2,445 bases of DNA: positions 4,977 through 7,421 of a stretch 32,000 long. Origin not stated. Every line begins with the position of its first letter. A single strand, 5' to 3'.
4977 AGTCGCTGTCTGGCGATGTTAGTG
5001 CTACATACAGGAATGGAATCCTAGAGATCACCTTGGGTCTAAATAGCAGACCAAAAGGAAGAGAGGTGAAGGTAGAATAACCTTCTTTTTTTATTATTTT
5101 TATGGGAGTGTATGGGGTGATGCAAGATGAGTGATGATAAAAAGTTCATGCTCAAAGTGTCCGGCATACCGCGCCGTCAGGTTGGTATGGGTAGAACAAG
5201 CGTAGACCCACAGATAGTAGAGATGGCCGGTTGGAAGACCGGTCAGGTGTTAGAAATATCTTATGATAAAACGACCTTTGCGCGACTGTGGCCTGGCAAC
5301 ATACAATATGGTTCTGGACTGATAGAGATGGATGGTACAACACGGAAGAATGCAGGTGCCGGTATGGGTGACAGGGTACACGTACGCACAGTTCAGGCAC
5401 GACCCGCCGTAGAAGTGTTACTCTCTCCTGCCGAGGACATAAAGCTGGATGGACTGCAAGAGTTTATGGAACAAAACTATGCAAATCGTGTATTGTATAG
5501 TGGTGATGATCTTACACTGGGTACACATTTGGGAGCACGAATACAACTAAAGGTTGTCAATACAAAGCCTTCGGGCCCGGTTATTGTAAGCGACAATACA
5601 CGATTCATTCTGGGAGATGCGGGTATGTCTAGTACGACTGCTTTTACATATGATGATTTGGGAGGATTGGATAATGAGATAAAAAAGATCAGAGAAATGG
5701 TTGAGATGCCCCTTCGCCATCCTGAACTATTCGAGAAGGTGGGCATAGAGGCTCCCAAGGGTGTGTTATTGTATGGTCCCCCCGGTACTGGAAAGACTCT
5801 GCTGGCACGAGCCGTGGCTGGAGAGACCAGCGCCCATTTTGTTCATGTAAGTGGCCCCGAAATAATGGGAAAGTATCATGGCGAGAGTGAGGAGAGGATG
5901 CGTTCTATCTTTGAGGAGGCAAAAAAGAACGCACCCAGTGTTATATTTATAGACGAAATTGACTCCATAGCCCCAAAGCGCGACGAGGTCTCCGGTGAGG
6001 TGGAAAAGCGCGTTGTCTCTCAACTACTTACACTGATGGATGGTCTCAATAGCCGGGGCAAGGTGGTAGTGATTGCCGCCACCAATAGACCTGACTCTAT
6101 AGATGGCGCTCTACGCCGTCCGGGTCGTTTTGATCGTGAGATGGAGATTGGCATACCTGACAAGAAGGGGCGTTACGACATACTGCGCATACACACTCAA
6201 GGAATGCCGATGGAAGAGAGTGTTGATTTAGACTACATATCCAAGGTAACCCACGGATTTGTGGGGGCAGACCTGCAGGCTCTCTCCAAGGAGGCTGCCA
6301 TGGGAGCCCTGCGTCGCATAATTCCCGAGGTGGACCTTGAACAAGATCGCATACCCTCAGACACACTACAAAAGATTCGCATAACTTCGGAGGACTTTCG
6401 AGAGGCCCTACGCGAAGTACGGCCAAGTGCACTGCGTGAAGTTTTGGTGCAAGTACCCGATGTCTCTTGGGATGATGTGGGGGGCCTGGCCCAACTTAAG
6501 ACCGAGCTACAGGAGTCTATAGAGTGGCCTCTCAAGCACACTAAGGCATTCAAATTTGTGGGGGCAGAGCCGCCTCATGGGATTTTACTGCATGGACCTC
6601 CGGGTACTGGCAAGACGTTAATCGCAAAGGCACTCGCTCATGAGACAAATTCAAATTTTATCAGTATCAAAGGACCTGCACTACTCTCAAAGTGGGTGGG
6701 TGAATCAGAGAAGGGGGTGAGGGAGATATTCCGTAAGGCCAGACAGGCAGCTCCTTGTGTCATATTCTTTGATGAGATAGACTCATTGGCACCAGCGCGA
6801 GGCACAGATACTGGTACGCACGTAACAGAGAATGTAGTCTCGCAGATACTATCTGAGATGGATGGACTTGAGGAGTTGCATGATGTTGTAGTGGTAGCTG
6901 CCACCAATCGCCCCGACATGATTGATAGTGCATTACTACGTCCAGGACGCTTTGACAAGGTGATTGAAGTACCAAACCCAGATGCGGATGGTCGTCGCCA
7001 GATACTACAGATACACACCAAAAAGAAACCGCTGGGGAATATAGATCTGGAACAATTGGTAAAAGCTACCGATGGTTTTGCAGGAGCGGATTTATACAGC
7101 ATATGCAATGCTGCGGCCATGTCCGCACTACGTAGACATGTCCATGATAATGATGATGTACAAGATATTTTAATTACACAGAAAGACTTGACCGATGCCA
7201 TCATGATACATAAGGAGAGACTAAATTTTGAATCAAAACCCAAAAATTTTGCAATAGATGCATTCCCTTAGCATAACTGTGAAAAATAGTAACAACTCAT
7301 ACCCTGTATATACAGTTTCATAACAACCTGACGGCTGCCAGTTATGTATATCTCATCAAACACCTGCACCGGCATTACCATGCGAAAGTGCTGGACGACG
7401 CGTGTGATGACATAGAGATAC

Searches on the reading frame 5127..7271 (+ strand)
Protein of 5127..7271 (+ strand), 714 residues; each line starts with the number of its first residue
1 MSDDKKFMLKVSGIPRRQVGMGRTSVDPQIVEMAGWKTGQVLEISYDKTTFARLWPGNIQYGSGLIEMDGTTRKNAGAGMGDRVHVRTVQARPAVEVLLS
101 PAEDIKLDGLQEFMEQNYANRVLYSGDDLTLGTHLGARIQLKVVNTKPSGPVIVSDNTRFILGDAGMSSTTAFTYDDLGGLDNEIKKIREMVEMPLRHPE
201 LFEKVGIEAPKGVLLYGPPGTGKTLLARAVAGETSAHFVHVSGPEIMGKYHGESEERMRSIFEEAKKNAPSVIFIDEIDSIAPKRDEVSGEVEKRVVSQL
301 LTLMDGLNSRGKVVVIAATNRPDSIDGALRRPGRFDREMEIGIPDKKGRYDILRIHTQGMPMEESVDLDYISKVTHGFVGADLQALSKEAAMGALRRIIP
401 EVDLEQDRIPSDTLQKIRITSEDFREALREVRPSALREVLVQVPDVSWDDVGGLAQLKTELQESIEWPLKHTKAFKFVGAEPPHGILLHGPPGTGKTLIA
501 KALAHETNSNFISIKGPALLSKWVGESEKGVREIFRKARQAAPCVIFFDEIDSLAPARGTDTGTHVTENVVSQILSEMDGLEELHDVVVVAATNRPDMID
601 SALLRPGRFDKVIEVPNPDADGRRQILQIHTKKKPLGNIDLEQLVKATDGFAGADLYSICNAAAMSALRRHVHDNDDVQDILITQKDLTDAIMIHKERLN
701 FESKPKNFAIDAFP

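Call 78: search_protein_families(library=pfam, proteins=[window:5127-7271:+], max_evalue=0.0001)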
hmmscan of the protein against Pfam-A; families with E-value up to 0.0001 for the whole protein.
window:5127-7271:+ (714 aa): 32 families (the best 25 are shown)
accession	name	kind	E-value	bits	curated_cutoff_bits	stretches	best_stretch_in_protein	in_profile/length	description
PF00004.35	AAA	-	4.2e-99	328.5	21.2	2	213-342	1-130/131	ATPase family associated with various cellular activities (AAA)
PF17862.7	AAA_lid_3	-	1.3e-27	95.4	27.2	2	365-405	1-41/45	AAA+ lid domain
PF02359.24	CDC48_N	-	1.8e-17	63.8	35.1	1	8-90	1-84/85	Cell division protein 48 (CDC48), N-terminal domain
PF05496.18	RuvB_N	-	4.9e-16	59.3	27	2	209-288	32-103/159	Holliday junction DNA helicase RuvB P-loop domain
PF13191.12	AAA_16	-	2.6e-15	57.8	32.6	1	200-315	14-136/167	AAA ATPase domain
PF07728.20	AAA_5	-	1.4e-13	51.5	22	2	212-330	1-136/139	AAA domain (dynein-related subfamily)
PF13401.12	AAA_22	-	5.3e-12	46.6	27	0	213-281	8-96/130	AAA domain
PF07724.20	AAA_2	-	6.1e-12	46.3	27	0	214-306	7-101/166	AAA domain (Cdc48 subfamily)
PF13173.12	AAA_14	-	4.4e-10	40.1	27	0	212-291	4-84/129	AAA domain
PF13671.12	AAA_33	-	4.5e-10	40.4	27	0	213-321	2-80/143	AAA domain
PF06068.19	TIP49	-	1.6e-09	37.9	23.8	0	209-249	49-91/347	TIP49 P-loop domain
PF02933.23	CDC48_2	-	7.6e-09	35.5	22.4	1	113-164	9-59/64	Cell division protein 48 (CDC48), domain 2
PF20720.3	nSTAND3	-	2.3e-08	34.3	27.2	0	485-524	19-61/155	Novel STAND NTPase 3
PF01078.27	Mg_chelatase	-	6.3e-08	32.7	20.3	0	478-504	17-43/207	Magnesium chelatase, subunit ChlI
PF13521.12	AAA_28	-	1.6e-07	32.1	27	0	213-254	2-39/164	AAA domain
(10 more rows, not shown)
